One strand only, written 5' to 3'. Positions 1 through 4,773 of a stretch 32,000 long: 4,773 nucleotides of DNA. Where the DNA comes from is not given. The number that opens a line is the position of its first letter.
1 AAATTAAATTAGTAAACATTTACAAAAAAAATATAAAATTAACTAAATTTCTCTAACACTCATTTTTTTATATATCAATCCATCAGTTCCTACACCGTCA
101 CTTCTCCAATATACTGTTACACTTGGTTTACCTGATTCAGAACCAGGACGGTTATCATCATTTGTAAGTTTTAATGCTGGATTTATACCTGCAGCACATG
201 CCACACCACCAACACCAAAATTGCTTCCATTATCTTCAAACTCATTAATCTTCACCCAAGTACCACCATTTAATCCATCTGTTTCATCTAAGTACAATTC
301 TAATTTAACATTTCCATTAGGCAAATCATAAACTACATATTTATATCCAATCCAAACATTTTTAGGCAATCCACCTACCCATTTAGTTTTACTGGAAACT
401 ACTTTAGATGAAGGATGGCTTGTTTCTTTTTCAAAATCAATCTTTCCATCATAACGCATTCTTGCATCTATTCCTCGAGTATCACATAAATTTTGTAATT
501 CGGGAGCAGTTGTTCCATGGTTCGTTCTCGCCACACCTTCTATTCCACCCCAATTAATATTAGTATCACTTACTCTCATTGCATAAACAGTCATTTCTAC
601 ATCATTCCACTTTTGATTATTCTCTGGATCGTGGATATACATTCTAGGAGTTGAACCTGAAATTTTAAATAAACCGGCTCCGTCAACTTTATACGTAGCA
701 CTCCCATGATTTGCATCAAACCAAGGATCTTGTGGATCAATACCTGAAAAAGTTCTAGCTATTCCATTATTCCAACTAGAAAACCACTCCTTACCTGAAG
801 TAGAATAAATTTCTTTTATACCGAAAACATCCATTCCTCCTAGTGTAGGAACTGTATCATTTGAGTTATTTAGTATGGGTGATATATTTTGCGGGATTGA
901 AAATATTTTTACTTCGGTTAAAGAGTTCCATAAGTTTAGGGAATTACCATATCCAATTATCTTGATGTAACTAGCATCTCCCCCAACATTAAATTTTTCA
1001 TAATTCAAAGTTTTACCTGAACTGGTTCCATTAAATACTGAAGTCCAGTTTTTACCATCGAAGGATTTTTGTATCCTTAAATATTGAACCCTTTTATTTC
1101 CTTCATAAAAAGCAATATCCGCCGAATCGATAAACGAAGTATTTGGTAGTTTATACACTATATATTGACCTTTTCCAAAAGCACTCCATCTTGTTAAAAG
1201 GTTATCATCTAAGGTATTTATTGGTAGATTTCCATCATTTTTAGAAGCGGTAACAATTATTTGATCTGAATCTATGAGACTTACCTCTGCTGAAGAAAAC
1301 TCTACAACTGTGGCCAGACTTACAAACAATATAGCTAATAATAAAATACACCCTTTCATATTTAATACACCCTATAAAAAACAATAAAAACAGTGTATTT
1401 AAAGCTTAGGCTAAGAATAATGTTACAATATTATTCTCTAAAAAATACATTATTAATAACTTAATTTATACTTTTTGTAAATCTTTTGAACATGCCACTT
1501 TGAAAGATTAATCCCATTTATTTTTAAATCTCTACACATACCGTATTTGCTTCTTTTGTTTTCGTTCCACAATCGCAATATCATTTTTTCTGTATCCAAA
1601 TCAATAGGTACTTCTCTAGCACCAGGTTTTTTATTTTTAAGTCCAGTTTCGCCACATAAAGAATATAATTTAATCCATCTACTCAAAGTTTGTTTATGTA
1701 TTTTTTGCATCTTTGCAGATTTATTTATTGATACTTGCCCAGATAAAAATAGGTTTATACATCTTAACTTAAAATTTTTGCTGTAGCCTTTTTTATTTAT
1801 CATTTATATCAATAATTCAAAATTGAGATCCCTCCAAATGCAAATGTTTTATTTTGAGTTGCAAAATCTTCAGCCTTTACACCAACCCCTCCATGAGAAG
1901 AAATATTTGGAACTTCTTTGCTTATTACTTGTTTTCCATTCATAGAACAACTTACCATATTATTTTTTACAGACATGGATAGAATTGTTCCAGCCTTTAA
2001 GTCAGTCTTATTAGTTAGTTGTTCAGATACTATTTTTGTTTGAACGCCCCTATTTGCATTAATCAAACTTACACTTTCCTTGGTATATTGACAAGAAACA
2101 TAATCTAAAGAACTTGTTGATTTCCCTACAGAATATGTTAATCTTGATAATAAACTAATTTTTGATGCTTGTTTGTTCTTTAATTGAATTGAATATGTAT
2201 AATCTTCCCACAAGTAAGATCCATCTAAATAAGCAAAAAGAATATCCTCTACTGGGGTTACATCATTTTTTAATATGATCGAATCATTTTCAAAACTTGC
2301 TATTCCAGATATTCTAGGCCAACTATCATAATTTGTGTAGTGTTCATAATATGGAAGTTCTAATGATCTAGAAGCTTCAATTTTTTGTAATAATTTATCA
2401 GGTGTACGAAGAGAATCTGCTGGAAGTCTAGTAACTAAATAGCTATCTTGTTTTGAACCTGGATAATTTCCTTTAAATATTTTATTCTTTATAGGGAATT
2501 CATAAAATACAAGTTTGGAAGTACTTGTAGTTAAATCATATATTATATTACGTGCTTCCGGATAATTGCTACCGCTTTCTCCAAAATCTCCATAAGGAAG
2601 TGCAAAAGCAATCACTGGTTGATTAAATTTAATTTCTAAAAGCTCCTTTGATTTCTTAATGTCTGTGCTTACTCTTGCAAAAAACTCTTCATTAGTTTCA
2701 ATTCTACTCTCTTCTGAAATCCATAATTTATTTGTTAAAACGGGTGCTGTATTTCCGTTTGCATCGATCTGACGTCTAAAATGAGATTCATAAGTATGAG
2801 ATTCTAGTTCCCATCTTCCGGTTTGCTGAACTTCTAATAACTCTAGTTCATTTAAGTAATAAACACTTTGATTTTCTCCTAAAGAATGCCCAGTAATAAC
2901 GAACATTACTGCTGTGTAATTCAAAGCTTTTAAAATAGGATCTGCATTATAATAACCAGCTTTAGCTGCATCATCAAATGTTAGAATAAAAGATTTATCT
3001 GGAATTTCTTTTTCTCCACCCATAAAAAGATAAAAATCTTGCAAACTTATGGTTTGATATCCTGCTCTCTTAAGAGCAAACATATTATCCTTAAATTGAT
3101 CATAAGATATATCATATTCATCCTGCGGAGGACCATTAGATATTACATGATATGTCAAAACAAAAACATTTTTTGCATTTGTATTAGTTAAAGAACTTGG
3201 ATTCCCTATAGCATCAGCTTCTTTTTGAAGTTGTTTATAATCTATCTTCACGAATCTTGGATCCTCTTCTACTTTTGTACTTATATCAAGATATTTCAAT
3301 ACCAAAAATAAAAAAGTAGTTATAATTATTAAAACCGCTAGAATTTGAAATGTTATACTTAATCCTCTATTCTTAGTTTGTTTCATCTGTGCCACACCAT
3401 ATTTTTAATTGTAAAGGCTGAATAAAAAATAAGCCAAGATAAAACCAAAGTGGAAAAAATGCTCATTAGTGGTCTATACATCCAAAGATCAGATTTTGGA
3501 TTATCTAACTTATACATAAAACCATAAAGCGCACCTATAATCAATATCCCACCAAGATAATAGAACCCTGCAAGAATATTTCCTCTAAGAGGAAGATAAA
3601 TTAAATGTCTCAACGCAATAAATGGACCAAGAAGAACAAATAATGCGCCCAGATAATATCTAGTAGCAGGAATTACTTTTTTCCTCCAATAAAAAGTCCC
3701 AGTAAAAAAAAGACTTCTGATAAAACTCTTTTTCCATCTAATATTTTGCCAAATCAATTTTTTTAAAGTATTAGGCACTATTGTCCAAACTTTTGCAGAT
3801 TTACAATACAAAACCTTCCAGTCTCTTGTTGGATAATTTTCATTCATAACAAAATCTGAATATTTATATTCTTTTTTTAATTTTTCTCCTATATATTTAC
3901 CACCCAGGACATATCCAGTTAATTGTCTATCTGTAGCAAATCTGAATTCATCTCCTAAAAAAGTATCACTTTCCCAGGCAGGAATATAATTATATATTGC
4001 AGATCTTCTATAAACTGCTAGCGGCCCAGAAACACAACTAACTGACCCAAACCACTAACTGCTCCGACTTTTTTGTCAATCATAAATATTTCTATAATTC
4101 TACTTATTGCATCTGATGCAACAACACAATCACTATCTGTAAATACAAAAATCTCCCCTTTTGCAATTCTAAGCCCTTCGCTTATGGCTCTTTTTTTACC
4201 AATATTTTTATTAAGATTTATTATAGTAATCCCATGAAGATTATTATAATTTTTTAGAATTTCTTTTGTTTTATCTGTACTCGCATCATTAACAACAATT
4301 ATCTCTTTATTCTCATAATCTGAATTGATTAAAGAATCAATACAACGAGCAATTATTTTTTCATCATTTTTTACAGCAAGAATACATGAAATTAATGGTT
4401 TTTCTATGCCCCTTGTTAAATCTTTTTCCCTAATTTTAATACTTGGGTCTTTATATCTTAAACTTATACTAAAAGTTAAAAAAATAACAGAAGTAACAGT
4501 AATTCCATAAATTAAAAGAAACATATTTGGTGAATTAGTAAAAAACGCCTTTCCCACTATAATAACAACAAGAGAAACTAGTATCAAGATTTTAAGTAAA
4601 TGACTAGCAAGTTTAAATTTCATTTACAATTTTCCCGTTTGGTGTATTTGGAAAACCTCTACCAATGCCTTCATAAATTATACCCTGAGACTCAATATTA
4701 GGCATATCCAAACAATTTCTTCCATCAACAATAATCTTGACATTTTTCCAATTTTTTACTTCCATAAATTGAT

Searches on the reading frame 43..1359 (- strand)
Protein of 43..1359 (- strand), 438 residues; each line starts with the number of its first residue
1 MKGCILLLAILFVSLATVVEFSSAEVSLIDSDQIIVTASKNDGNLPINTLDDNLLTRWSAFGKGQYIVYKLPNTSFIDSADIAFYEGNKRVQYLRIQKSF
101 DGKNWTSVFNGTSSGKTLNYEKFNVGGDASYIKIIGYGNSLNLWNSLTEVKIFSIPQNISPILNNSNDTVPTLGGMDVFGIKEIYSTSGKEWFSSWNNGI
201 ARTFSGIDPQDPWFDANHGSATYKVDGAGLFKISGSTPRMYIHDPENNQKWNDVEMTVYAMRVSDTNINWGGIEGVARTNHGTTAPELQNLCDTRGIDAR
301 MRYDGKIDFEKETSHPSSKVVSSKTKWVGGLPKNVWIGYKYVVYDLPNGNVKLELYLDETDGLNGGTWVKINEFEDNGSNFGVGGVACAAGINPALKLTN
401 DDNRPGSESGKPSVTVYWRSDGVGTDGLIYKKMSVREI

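Call 28: search_protein_families(library=pfam, proteins=[window:43-1359:-], max_evalue=0.001)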
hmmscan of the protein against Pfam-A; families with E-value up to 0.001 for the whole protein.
window:43-1359:- (438 aa): 2 families
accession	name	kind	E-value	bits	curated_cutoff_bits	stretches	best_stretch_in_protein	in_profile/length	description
PF00754.31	F5_F8_type_C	-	4.4e-11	43.4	28.2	1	37-144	3-121/127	F5/8 type C domain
PF22633.2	F5_F8_type_C_2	-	1.1e-06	29.5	27.8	1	49-134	2-91/91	NedA-like, galactose-binding domain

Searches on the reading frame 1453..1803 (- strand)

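Call 28: search_protein_families(library=pfam, proteins=[window:1453-1803:-], max_evalue=0.001)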
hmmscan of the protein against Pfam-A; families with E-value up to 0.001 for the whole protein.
window:1453-1803:- (116 aa): 3 families
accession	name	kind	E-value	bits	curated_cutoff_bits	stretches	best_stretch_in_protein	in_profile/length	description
PF01527.26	HTH_Tnp_1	-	3.2e-08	34.1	24.1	1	4-58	4-57/75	Transposase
PF13518.12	HTH_28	-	3.7e-06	27.4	25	1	11-61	1-50/52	Helix-turn-helix domain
PF13551.12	HTH_29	-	0.00012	22.6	28.1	1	20-61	9-51/64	Winged helix-turn helix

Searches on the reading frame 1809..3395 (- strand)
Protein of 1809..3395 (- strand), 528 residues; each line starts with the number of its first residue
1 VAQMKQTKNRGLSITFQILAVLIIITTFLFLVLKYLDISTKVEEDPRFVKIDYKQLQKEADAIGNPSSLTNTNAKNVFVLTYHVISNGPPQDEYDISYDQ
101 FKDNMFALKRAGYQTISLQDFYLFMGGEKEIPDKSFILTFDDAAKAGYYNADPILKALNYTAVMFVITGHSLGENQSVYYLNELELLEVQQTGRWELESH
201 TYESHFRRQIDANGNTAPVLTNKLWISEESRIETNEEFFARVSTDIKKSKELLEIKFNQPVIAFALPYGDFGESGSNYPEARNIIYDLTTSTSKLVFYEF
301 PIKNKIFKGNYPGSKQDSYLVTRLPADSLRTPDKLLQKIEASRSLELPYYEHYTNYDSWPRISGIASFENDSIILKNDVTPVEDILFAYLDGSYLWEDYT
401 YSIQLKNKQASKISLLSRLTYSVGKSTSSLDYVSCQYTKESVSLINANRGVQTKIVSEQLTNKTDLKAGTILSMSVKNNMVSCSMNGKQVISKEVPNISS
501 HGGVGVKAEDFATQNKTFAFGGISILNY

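Call 28: search_protein_families(library=pfam, proteins=[window:1809-3395:-], max_evalue=0.001)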
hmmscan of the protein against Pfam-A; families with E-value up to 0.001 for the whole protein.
window:1809-3395:- (528 aa): 1 family
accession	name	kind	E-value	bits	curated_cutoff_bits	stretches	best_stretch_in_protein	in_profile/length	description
PF01522.26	Polysacc_deac_1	-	1.4e-11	44.9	23.1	1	131-273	4-110/124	Polysaccharide deacetylase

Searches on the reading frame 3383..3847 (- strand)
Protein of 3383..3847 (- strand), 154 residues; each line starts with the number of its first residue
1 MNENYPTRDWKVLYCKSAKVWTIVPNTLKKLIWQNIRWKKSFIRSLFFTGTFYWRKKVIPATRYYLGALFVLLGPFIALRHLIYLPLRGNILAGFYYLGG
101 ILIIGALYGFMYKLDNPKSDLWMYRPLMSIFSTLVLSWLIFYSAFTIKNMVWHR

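Call 28: search_protein_families(library=pfam, proteins=[window:3383-3847:-], max_evalue=0.001)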
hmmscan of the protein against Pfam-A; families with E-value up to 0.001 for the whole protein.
window:3383-3847:- (154 aa): 0 families

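Call 31: search_protein_families(library=pfam, proteins=[window:3383-3847:-], max_evalue=0.1)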
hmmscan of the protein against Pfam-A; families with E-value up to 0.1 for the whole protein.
window:3383-3847:- (154 aa): 2 families
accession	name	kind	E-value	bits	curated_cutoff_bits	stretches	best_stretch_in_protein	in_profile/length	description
PF03142.21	Chitin_synth_2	-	0.044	12.8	27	1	10-47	342-379/527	Chitin synthase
PF13641.12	Glyco_tranf_2_3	-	0.048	14.1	27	1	8-39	197-228/230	Glycosyltransferase like family 2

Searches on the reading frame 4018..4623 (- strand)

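Call 28: search_protein_families(library=pfam, proteins=[window:4018-4623:-], max_evalue=0.001)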
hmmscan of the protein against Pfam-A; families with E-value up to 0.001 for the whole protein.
window:4018-4623:- (201 aa): 3 families
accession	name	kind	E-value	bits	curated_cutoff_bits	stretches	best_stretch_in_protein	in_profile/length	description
PF00535.33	Glycos_transf_2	-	1e-29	104.1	23.3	1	79-188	1-111/168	Glycosyl transferase family 2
PF13641.12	Glyco_tranf_2_3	-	1e-11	45.7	27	1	86-190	11-120/230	Glycosyltransferase like family 2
PF10111.15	Glyco_tranf_2_2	-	4e-09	36.8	27.3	1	81-182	3-108/276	Glycosyltransferase like family 2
